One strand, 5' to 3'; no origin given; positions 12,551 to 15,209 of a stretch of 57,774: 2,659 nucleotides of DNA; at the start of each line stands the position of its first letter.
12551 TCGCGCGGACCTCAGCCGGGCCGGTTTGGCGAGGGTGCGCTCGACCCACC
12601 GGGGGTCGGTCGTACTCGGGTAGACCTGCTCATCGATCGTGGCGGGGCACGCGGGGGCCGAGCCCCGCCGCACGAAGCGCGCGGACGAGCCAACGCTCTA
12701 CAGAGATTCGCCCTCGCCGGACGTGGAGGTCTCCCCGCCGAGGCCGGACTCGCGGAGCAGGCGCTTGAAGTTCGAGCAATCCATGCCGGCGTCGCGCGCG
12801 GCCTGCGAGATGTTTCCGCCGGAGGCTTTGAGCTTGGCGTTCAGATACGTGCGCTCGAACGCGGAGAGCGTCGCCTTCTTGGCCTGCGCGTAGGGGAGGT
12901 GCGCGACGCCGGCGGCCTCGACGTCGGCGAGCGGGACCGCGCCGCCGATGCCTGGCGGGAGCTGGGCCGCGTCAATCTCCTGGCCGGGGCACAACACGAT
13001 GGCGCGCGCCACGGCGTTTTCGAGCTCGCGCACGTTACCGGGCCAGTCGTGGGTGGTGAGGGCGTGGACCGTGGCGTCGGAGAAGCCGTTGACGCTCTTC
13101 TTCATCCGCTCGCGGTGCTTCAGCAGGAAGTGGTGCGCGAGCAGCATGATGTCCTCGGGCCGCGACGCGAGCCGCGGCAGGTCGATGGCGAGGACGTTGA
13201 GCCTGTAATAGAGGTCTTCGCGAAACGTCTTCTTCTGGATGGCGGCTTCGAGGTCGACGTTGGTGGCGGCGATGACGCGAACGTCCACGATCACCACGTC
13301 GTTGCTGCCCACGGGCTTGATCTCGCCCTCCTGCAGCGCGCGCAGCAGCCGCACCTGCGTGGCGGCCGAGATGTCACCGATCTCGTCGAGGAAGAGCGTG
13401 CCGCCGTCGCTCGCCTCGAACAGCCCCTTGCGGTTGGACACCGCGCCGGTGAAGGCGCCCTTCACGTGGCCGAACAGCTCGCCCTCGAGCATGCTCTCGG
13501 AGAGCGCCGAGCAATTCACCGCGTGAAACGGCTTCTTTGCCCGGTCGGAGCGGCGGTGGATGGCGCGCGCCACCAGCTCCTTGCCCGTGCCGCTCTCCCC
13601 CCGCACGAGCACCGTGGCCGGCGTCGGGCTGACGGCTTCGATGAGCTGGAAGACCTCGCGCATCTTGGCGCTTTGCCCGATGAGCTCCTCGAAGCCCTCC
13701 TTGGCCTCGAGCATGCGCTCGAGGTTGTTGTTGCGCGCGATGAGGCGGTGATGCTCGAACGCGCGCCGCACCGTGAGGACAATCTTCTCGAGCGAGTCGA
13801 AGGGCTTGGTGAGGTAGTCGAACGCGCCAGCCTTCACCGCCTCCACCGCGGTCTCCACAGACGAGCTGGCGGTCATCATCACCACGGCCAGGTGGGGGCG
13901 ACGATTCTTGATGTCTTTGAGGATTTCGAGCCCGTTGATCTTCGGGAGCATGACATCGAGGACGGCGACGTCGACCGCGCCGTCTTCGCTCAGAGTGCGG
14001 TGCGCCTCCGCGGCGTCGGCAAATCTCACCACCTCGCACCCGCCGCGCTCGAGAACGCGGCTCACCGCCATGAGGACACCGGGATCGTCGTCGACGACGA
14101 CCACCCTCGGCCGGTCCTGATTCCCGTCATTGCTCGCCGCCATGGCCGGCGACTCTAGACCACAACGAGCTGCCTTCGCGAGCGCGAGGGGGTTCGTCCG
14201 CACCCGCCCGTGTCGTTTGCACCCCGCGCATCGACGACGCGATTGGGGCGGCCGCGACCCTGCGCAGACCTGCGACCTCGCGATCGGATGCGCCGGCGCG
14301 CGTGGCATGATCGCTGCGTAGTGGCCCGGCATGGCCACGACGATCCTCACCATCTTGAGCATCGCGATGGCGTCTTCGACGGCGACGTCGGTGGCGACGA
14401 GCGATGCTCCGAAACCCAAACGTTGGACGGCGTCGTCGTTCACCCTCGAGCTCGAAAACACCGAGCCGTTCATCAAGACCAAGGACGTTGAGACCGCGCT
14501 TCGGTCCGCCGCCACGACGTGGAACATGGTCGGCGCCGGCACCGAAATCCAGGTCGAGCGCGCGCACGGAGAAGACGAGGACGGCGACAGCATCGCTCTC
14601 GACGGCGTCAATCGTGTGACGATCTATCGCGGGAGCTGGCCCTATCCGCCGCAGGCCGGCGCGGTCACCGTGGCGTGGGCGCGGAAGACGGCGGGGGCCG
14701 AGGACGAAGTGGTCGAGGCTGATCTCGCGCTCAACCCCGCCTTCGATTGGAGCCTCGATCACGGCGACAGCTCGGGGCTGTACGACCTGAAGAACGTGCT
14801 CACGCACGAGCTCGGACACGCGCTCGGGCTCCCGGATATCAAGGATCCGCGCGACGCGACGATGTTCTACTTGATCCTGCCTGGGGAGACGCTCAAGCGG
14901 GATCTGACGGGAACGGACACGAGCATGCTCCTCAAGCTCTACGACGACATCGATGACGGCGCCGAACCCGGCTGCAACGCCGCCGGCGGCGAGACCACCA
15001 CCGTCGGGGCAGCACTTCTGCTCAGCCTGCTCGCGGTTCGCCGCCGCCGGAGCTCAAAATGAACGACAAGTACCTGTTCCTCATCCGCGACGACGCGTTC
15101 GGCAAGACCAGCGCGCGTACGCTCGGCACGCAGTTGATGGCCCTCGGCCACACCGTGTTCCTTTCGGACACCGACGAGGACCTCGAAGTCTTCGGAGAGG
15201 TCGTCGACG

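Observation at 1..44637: Near-complete flagellar regulon in a genome that also carries Myxococcota-type protein hallmarks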

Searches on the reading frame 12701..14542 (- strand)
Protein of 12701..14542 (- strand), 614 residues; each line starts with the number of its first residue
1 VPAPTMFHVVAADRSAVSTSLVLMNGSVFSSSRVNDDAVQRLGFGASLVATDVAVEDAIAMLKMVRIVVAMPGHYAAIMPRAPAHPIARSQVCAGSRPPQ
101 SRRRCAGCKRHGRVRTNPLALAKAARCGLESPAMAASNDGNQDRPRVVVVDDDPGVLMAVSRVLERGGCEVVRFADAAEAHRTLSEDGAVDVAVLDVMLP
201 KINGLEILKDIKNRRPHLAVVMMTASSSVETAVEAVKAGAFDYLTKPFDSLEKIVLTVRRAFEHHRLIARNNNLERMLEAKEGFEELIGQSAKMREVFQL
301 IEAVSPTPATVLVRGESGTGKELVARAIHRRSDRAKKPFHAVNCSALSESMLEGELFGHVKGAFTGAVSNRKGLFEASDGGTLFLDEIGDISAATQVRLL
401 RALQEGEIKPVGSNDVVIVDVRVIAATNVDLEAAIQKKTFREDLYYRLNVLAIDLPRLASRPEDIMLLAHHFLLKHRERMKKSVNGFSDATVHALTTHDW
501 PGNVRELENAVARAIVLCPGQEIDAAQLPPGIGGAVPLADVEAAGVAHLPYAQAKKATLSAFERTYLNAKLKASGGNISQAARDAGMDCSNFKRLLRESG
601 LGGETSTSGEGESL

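Call 6: search_protein_families(library=ncbifam, proteins=[window:12701-14542:-], max_evalue=0.01)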
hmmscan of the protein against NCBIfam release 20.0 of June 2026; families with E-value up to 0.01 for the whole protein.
window:12701-14542:- (614 aa): 124 families (the best 25 are shown)
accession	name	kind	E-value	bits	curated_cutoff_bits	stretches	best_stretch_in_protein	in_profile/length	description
TIGR01818.1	ntrC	equivalog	6.4e-126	420.8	558.6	1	147-598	1-462/463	nitrogen regulation protein NR(I)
NF008469.0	PRK11361.1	equivalog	2.6e-123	412.1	714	1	145-588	5-443/461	acetoacetate metabolism transcriptional regulator AtoC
NF007689.0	PRK10365.1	equivalog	2.7e-118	395.5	760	1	144-587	5-430/441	sigma-54-dependent response regulator transcription factor ZraR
TIGR02915.1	PEP_resp_reg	equivalog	6.6e-111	371.3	502.6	1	148-592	2-435/445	PEP-CTERM-box response regulator transcription factor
NF051870.1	NAssimRespRegNtrX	equivalog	1e-108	364.2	600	1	147-600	4-451/452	nitrogen assimilation response regulator NtrX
NF011695.0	PRK15115.1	equivalog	1.5e-108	363.4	763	1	146-599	8-436/445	two-component system response regulator GlrR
NF008176.1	PRK10923.1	equivalog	1.2e-107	360.4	620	1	144-600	3-467/469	nitrogen regulation protein NR(I)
TIGR01817.1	nifA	equivalog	7.2e-103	345.1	528.85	1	276-527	186-437/534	nif-specific transcriptional activator NifA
NF041946.1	LuxO_transreg_Vib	equivalog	3.2e-102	342.7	800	1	171-596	23-457/463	quorum-sensing sigma-54 dependent transcriptional regulator LuxO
NF003451.0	PRK05022.1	equivalog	1.6e-100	337.3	476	1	258-600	159-509/512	nitric oxide reductase transcriptional regulator NorR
NF038308.1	RNA_repair_RtcR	equivalog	1.7e-95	320.8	650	1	207-543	101-447/530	RNA repair transcriptional activator RtcR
NF050807.1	TransRegFlbDCaul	equivalog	1.6e-93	314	750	2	285-593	118-432/454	sigma-54-dependent transcriptional regulator FlbD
NF041552.1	TF_PrdR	equivalog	2.7e-90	303.4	795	1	273-583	257-560/577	sigma-54 dependent transcriptional regulator PrdR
NF049963.1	RespRegFlgRCampy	domain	1.7e-85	287.5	750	1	148-527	4-376/429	fla regulon two-component system response regulator FlgR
TIGR02329.1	propionate_PrpR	equivalog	1.9e-81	274.3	499.2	1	250-596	195-524/526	propionate catabolism operon regulatory protein PrpR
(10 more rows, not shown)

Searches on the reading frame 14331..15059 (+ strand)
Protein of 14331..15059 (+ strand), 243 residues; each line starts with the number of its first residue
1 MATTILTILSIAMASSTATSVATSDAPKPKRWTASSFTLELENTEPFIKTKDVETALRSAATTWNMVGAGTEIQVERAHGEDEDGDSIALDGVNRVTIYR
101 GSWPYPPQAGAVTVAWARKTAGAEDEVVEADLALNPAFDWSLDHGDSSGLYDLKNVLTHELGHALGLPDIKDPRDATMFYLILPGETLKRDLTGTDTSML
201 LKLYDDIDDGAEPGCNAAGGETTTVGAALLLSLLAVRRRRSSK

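Call 6: search_protein_families(library=ncbifam, proteins=[window:14331-15059:+], max_evalue=0.01)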
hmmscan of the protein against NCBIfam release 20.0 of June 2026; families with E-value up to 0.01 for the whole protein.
window:14331-15059:+ (243 aa): 4 families
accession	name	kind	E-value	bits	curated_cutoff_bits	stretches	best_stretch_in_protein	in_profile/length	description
NF041905.1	MXAN_2677_2678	equivalog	4.2e-10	39.1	250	1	127-206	148-236/283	myxosortase-dependent metalloprotease, MXAN_2677/MXAN_2678 family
NF038122.1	metallo_LGF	subfamily_domain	5.3e-05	23.4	80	1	123-168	113-158/274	NF038122 family metalloprotease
TIGR03382.1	GC_trans_RRR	domain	0.0012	19.5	15.85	1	214-240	1-26/27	MYXO-CTERM sorting domain-containing protein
TIGR03296.1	M6dom_TIGR03296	domain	0.0014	18.6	110.8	1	155-171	168-184/286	M6 family metalloprotease domain-containing protein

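Call 21: search_protein_families(library=pfam, proteins=[window:14331-15059:+], max_evalue=0.1)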
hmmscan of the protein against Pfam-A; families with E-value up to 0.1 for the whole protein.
window:14331-15059:+ (243 aa): 2 families
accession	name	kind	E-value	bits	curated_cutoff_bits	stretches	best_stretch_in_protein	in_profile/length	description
PF00413.30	Peptidase_M10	-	2.8e-09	37.5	24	1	31-204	1-158/159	Matrixin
PF10462.15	Peptidase_M66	-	0.012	15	20.6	1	146-169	185-208/306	Peptidase M66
